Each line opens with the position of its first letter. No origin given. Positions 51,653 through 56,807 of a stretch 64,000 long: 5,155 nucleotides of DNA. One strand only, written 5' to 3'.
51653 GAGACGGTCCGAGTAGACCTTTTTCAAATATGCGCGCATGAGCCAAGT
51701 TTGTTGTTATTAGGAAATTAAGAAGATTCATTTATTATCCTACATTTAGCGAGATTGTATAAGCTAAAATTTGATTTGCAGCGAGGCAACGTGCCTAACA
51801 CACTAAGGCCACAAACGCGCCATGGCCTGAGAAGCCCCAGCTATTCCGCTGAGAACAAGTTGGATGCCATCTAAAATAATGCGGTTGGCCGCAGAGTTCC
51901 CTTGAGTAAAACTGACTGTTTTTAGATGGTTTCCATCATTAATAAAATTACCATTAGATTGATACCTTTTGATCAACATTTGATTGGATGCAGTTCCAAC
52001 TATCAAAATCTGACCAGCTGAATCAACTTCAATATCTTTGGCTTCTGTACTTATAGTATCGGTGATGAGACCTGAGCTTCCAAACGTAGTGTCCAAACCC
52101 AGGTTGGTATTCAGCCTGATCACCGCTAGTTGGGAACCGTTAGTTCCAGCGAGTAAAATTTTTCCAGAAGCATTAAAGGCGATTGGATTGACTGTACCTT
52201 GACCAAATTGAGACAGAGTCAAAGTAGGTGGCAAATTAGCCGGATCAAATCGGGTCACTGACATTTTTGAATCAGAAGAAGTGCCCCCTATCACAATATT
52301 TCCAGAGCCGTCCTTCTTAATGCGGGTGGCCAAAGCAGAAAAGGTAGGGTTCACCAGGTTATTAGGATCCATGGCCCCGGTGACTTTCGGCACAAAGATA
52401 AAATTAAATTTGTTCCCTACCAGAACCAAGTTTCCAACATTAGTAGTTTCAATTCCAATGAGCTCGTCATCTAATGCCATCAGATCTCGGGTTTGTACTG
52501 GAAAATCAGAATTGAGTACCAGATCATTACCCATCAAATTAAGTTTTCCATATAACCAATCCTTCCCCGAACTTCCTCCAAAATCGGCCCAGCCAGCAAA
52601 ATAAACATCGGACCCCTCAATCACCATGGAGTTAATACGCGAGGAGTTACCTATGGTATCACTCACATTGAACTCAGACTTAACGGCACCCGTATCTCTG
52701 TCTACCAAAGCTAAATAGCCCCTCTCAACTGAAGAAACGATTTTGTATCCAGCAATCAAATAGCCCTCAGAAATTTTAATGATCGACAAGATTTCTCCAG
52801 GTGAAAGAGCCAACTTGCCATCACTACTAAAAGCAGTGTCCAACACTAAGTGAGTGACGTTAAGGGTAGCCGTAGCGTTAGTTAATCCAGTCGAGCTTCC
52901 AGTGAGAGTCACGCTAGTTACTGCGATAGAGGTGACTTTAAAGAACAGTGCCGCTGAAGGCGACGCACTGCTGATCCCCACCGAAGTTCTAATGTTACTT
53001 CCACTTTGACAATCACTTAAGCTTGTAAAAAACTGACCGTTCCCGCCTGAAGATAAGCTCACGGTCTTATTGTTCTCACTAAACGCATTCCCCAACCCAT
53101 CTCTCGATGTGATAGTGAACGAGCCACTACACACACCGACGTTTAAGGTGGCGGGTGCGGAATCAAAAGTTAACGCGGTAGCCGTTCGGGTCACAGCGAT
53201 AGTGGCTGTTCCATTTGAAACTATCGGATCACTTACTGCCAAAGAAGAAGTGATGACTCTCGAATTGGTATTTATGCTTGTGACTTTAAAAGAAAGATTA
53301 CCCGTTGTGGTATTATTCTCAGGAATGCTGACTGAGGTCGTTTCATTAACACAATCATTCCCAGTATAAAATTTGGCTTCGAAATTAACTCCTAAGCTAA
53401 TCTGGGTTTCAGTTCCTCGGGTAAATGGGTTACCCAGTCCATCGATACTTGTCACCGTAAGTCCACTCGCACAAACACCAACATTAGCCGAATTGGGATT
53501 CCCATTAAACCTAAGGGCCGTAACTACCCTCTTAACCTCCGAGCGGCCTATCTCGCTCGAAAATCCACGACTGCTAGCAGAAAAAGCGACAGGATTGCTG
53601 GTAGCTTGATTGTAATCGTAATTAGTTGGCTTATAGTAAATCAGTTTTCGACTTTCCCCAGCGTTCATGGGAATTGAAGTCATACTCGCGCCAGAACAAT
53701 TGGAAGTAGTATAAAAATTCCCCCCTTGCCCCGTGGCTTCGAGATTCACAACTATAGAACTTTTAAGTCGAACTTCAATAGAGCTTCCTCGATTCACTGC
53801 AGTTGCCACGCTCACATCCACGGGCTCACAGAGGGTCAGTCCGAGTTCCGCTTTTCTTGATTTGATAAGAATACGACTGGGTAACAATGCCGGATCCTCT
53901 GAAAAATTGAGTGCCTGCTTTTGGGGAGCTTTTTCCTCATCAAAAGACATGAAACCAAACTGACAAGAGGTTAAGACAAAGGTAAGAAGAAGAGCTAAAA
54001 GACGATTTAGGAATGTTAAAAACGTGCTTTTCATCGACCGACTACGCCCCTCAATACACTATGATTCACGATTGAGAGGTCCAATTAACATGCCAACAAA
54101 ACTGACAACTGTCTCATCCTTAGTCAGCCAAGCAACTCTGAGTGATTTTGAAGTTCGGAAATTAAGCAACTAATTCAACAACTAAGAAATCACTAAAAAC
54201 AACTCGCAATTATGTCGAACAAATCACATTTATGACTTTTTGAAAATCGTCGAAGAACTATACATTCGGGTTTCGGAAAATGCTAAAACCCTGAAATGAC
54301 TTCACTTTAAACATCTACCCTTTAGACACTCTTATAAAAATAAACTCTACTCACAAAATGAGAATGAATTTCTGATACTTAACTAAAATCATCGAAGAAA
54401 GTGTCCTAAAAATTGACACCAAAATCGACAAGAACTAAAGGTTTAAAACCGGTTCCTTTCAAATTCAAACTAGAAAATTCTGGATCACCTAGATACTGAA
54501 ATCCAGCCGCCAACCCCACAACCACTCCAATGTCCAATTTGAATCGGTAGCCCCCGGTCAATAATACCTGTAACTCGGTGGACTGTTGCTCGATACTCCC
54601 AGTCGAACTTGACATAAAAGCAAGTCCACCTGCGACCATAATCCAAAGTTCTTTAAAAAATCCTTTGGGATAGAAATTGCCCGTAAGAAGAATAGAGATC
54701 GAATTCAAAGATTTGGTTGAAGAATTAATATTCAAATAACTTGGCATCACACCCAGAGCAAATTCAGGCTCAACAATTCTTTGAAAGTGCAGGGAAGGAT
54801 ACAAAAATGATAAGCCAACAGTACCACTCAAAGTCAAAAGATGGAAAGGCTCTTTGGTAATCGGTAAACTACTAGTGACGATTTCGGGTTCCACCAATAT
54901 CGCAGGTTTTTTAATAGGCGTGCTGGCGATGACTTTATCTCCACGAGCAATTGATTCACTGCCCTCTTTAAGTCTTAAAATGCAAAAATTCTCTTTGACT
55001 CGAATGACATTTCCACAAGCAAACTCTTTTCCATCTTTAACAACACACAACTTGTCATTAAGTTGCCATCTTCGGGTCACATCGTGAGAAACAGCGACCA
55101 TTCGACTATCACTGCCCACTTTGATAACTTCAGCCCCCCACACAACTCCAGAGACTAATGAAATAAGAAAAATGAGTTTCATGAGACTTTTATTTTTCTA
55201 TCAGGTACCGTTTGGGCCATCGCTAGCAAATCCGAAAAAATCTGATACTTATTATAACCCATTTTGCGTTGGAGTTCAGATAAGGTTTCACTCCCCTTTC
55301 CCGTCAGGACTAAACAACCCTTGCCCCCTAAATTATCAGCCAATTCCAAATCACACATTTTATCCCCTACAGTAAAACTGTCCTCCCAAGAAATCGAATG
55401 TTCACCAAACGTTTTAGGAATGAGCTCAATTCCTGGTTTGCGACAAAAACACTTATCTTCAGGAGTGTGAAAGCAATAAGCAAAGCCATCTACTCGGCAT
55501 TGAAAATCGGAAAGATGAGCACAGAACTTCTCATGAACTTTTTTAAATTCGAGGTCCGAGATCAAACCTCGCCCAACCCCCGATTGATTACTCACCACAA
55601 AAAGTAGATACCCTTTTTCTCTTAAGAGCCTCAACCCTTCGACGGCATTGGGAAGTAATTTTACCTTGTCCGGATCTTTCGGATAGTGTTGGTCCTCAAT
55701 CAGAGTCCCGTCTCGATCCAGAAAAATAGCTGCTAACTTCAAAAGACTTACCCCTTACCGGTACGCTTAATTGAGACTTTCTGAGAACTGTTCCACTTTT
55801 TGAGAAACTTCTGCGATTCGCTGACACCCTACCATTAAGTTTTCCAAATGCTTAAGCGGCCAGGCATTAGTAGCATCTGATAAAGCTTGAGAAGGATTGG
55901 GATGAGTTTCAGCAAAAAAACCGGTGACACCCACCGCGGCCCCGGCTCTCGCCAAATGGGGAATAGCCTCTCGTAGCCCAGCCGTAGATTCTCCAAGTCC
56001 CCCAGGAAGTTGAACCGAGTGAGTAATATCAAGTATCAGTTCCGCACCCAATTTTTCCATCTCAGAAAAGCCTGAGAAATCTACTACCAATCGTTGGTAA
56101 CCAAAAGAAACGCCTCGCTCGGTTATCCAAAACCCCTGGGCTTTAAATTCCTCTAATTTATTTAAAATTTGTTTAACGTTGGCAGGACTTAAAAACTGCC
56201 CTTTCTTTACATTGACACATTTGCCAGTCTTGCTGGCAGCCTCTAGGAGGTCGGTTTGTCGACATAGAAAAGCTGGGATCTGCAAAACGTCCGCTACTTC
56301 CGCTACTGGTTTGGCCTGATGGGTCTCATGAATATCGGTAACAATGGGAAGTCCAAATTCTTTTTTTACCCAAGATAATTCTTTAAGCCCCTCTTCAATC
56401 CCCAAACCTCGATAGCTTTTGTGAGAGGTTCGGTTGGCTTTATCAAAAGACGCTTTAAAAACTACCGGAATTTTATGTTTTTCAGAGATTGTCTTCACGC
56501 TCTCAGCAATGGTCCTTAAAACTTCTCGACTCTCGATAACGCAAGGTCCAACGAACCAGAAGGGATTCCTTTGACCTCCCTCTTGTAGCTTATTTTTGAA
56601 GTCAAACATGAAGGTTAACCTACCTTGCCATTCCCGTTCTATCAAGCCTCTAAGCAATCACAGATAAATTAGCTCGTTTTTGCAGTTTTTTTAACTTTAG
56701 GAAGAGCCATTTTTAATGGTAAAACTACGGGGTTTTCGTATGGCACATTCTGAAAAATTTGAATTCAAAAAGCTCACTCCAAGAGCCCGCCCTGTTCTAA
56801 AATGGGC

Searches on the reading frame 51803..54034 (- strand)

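Call 6: search_protein_families(library=pfam, proteins=[window:51803-54034:-])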
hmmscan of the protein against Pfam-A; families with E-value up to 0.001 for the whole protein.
window:51803-54034:- (743 aa): 1 family
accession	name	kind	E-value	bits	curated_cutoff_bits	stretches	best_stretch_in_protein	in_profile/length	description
PF17164.10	DUF5122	-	9.7e-07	29.4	27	0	623-651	3-36/36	Domain of unknown function (DUF5122) beta-propeller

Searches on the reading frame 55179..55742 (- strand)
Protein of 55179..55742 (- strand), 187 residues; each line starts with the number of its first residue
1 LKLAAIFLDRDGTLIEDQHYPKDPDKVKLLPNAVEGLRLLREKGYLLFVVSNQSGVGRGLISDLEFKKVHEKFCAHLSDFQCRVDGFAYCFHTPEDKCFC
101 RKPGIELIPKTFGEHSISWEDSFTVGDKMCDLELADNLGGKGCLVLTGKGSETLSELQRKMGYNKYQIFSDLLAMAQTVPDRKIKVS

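Call 39: search_protein_families(library=pfam, proteins=[window:55179-55742:-], max_evalue=0.00001)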
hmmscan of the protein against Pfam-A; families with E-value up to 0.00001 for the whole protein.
window:55179-55742:- (187 aa): 3 families
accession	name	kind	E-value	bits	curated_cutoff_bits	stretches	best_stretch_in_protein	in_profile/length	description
PF08645.17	PNK3P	-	9.3e-07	29.2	22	1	7-127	4-125/161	Polynucleotide kinase 3 phosphatase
PF13242.12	Hydrolase_like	-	9.7e-07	29.1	22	1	100-154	2-57/75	HAD-hyrolase-like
PF13419.12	HAD_2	-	4.1e-06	27.5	23.8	0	95-141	128-174/178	Haloacid dehalogenase-like hydrolase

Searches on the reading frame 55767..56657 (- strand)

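Call 40: search_protein_families(library=pfam, proteins=[window:55767-56657:-], max_evalue=0.00001)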
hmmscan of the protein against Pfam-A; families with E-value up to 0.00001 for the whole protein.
window:55767-56657:- (296 aa): 1 family
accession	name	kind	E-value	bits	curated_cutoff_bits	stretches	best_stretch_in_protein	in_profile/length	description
PF00793.26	DAHP_synth_1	-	4.1e-63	213.2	25.5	1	20-274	6-257/270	DAHP synthetase I family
